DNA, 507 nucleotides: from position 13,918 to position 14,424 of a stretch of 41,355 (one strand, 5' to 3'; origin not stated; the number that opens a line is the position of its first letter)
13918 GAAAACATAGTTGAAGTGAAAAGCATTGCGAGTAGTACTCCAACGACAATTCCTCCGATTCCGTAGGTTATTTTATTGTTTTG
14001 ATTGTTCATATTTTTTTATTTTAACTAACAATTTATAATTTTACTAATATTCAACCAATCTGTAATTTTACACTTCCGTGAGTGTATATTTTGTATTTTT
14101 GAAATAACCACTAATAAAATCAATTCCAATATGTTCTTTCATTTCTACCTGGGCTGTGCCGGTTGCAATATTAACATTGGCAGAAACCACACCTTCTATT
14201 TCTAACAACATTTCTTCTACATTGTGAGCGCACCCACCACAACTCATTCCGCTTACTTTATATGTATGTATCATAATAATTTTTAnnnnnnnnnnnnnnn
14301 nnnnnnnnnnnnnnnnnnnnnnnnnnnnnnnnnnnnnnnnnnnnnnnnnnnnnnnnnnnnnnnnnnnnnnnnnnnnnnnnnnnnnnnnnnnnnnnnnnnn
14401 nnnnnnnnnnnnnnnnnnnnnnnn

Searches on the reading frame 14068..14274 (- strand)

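Call 8: search_protein_families(library=ncbifam, proteins=[window:14068-14274:-], max_evalue=0.001)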
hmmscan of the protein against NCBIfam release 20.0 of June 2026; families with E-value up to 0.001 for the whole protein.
window:14068-14274:- (68 aa): 12 families
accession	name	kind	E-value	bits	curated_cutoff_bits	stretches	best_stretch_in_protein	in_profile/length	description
NF033795.1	chaper_CopZ_Bs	exception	4.1e-11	42.9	91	1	4-47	3-46/66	copper chaperone CopZ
NF033794.2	chaper_CopZ_Eh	exception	1.8e-09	37.6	95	1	4-48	3-47/68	copper chaperone CopZ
NF047957.1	CopZ_AFE_1862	equivalog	2.1e-09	37.6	85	1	6-44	4-42/62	CopZ family metallochaperone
NF033556.1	MerTP_fusion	equivalog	2.4e-08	33.8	180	1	4-64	123-184/186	mercuric transport protein MerTP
NF010311.1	PRK13748.1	subfamily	2.5e-08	33.2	600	1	4-61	2-59/560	mercury(II) reductase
TIGR00003.1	TIGR00003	subfamily_domain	3.4e-08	33.6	62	1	4-49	3-49/66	copper ion binding protein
NF041115.1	UxxU_metal_bind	equivalog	1.1e-06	28.7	95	1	6-43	9-46/74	metal-binding (seleno)protein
NF008262.1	PRK11033.1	equivalog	2.1e-06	26.5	1005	1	4-67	44-106/731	zinc/cadmium/mercury/lead-transporting ATPase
NF033781.1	chaper_CopP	exception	5.8e-06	26.4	112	1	4-46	3-45/65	copper-binding metallochaperone CopP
NF007952.0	PRK10671.1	equivalog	2.7e-05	22.6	1316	1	7-44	109-146/838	copper-exporting P-type ATPase CopA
NF033775.1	P_type_ZntA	exception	3.8e-05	22.2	1240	1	3-65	50-111/732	Zn(II)/Cd(II)/Pb(II) translocating P-type ATPase ZntA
TIGR02052.1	MerP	equivalog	0.00021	21.7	92.55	1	4-44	26-66/92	mercury resistance system periplasmic binding protein MerP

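Call 9: search_protein_families(library=pfam, proteins=[window:14068-14274:-], max_evalue=0.001)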
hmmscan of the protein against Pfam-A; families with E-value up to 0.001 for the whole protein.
window:14068-14274:- (68 aa): 1 family
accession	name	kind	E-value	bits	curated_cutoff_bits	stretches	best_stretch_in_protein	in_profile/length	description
PF00403.32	HMA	-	3.9e-13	50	24.8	1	4-47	1-44/62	Heavy-metal-associated domain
